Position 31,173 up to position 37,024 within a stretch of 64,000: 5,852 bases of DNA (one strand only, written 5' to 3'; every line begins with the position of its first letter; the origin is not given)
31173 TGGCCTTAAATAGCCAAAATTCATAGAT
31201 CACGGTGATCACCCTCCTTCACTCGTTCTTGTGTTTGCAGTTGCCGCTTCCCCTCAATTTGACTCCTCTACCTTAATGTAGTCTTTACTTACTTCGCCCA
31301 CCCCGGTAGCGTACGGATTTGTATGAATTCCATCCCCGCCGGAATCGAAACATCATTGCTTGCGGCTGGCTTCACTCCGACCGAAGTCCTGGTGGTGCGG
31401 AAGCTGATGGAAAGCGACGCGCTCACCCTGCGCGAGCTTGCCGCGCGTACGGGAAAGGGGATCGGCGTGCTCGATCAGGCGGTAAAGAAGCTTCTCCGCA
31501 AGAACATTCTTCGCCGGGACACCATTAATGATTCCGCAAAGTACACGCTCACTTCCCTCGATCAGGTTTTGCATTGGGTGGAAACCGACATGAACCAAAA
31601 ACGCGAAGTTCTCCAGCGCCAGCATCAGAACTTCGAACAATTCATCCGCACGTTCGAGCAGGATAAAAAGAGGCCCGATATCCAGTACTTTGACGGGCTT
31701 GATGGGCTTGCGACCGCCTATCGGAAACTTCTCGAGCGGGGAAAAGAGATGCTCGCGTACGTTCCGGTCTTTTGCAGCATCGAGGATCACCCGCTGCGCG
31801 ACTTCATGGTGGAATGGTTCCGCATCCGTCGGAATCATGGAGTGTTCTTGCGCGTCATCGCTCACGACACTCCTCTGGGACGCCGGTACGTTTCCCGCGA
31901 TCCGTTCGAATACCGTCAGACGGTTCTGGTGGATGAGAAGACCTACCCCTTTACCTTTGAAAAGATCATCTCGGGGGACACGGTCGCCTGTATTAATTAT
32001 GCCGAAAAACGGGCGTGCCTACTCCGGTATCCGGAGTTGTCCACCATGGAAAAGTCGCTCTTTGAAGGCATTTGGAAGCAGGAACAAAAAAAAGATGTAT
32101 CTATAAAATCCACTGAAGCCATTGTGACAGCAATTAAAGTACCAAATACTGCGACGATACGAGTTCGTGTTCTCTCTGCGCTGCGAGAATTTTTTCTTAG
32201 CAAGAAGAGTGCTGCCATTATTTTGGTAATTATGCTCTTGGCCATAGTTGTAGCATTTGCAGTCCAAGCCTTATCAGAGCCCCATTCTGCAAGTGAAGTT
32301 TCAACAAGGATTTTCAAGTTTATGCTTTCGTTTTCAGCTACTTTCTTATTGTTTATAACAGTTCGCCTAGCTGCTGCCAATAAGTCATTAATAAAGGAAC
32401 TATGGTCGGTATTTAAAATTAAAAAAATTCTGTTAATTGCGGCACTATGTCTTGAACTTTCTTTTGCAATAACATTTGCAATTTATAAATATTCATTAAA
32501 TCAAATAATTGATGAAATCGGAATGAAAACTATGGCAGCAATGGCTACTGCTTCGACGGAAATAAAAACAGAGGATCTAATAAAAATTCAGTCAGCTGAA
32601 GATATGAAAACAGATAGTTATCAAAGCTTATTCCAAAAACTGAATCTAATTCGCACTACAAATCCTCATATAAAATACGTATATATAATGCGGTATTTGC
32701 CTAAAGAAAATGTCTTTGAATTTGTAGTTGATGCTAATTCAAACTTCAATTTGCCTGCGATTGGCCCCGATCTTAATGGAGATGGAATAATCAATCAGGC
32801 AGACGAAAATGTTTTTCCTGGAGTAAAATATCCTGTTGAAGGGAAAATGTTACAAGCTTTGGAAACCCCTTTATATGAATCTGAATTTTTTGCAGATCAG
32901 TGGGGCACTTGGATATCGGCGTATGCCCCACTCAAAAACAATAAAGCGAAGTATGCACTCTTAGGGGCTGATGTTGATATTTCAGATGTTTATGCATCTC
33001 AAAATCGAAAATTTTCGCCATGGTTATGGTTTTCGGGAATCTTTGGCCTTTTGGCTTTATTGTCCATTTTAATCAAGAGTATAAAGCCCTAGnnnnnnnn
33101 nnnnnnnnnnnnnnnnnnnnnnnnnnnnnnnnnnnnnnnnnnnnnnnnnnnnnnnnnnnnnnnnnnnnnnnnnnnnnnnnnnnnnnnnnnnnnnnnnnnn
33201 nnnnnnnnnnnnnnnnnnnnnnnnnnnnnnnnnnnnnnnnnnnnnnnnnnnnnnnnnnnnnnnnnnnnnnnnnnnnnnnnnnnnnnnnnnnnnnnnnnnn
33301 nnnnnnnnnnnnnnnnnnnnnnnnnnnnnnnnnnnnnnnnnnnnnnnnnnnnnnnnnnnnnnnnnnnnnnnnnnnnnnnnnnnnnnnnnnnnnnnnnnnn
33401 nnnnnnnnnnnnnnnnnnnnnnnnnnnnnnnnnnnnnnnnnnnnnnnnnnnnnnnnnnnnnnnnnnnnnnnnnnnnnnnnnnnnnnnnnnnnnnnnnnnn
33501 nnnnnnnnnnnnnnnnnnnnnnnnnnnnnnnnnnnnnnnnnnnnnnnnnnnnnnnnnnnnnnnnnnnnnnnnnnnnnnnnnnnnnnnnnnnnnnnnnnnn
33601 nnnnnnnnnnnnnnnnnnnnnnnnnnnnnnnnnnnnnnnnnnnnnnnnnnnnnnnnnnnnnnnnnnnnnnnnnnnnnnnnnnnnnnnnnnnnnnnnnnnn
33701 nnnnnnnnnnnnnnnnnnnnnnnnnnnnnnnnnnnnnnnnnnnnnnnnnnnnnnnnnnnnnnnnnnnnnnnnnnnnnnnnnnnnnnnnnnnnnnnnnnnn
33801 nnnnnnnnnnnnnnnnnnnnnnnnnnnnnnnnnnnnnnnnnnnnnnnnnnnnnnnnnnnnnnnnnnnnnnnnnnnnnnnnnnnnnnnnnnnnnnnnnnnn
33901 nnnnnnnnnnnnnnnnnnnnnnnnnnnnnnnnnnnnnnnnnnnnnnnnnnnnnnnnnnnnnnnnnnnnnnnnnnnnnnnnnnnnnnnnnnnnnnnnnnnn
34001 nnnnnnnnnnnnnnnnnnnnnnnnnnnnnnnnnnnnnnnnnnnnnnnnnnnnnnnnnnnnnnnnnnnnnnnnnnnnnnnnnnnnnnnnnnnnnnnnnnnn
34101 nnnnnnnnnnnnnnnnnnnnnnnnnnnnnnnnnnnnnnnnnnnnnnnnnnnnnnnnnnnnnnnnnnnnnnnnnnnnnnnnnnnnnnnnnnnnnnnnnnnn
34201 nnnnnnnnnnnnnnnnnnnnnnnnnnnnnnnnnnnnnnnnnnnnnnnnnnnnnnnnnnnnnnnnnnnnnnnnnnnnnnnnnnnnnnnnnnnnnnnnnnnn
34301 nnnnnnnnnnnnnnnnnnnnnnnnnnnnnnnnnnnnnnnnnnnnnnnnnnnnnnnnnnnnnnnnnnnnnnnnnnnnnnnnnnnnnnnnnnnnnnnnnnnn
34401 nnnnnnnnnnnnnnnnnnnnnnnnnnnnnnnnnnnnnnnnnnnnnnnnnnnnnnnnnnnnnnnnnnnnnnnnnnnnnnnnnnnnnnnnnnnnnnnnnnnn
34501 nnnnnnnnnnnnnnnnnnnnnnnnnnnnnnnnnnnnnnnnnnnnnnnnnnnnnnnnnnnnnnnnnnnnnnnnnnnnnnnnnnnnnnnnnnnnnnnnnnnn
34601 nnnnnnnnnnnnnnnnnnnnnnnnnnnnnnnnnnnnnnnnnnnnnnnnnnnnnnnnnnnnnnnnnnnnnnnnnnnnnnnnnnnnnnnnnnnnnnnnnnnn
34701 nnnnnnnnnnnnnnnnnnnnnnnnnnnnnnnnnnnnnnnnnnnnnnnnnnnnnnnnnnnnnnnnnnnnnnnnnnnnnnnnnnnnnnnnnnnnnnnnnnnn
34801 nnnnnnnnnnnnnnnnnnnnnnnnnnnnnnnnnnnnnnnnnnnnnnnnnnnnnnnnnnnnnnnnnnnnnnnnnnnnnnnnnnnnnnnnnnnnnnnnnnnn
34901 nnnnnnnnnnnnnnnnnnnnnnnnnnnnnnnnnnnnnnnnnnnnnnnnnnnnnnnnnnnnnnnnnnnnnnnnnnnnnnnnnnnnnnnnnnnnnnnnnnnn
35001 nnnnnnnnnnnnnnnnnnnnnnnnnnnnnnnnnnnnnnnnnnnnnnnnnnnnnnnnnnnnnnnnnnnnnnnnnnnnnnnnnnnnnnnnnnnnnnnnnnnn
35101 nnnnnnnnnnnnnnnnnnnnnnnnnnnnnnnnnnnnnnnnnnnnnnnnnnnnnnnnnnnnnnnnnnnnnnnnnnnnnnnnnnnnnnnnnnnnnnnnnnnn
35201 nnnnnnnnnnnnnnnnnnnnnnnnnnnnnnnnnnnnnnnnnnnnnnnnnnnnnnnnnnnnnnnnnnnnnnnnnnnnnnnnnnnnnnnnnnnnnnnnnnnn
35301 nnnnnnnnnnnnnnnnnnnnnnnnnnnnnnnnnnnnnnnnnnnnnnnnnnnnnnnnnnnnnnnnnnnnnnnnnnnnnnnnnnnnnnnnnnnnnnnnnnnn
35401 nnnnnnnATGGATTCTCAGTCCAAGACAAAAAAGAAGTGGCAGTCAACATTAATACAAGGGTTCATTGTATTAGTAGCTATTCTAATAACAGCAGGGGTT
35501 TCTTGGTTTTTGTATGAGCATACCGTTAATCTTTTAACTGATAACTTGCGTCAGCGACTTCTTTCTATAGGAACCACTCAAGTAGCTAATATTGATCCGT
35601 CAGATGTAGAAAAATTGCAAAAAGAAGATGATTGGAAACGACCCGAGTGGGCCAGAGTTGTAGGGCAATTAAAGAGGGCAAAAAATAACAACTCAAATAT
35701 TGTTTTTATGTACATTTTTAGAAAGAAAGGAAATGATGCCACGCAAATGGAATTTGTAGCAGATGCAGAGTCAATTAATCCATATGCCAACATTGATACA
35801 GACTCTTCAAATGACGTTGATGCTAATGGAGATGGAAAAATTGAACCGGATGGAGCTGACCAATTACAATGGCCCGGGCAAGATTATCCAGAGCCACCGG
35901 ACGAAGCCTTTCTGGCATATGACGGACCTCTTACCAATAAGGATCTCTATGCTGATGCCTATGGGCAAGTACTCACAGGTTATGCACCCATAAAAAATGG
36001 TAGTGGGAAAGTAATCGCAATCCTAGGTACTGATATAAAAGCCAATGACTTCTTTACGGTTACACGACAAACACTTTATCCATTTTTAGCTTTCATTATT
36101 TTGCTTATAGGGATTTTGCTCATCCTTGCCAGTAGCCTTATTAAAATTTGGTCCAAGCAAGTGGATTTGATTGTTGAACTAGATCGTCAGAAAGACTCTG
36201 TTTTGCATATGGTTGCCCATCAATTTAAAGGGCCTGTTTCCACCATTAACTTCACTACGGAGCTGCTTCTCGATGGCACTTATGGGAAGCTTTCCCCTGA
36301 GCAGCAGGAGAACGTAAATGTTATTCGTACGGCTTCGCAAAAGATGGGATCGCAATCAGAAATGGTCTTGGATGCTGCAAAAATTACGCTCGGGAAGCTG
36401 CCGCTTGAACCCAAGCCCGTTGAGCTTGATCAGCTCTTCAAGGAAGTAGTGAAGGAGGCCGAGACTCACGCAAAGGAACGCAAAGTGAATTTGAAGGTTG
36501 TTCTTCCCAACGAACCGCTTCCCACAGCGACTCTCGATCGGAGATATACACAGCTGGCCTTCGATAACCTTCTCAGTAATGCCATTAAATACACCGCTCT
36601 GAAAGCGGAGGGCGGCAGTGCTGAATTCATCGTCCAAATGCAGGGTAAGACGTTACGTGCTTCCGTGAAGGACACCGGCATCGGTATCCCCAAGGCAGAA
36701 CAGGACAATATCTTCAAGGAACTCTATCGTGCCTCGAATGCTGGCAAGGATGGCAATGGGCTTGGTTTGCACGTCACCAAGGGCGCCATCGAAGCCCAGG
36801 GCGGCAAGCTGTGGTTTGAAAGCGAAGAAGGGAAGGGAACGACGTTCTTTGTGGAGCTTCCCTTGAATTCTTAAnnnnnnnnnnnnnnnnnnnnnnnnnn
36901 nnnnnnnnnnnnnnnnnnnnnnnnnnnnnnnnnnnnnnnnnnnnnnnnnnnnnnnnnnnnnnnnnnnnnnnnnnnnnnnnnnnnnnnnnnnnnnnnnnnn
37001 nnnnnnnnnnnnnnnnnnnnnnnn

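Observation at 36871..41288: Giant coiled-coil protein with swapped CHAP-like tip plus overlapping lipoprotein gene: effector/immunity-like pair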

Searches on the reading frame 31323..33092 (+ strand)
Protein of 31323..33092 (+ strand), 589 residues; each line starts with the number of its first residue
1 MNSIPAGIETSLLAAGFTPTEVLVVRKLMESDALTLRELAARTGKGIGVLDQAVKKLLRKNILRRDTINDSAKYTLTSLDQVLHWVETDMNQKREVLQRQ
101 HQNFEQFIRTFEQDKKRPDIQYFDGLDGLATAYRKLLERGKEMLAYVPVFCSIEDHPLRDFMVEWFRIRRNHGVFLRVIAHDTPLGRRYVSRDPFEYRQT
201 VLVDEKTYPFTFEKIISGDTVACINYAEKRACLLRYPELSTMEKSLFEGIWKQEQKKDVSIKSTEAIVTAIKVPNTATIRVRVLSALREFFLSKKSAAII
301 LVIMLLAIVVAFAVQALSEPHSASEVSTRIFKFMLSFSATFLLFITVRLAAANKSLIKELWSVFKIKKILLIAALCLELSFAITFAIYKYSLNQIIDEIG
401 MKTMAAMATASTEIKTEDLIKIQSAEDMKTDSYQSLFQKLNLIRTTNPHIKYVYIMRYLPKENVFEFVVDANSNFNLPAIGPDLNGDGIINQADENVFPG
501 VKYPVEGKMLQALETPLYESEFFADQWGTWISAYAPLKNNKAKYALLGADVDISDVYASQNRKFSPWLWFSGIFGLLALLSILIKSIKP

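Call 9: search_protein_families(library=pfam, proteins=[window:31323-33092:+], max_evalue=10)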
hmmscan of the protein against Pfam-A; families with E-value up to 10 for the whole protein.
window:31323-33092:+ (589 aa): 5 families
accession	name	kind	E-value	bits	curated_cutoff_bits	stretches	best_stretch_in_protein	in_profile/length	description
PF01047.28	MarR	-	0.0056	17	24.6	1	17-67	1-51/59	MarR family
PF25212.1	HVO_A0114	-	0.0077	16.4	27.6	1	12-67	15-70/84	HVO_A0114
PF01978.25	TrmB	-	0.055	13.8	25.6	1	14-75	3-63/68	Sugar-specific transcriptional regulator TrmB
PF12802.13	MarR_2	-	0.064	13.9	27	1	16-65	2-52/61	MarR family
PF20024.5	DUF6432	-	0.45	11.3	29.6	1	20-97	13-89/97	Family of unknown function (DUF6432)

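Call 79: search_protein_families(library=ncbifam, proteins=[window:31323-33092:+], max_evalue=0.01)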
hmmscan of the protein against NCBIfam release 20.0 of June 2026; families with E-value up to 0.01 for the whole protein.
window:31323-33092:+ (589 aa): 0 families

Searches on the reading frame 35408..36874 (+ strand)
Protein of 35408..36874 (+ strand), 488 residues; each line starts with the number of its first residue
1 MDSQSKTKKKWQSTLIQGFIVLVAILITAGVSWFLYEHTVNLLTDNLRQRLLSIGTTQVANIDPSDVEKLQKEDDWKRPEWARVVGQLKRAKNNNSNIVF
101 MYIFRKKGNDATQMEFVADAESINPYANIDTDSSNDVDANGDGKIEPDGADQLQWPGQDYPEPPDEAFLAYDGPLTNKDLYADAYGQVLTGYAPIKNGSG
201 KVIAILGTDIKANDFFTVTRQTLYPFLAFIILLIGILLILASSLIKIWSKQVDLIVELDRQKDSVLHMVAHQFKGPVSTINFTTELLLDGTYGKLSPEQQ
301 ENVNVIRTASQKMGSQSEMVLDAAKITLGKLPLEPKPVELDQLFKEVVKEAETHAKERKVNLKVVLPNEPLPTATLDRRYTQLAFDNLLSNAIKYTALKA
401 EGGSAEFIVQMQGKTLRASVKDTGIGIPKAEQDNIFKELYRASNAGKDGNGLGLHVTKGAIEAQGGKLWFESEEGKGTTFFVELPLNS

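Call 3: search_protein_families(library=pfam, proteins=[window:35408-36874:+], max_evalue=0.1)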
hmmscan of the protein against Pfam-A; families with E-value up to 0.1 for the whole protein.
window:35408-36874:+ (488 aa): 3 families
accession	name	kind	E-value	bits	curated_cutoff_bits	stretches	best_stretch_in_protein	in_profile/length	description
PF02518.31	HATPase_c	-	1.4e-23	83.8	26.4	1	381-487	6-110/111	Histidine kinase-, DNA gyrase B-, and HSP90-like ATPase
PF00512.31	HisKA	-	4.2e-10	40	26.9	1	262-327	2-64/66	His Kinase A (phospho-acceptor) domain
PF13581.12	HATPase_c_2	-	0.00034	21.1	27.4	1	381-460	32-108/127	Histidine kinase-like ATPase domain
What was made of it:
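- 35408..36874 (+): Convergent sensor histidine kinase, conserved neighbour of the module. It overlaps the lipoprotein gene's 3' end by 4 nt. Pfam HisKA plus HATPase_c (call 3).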
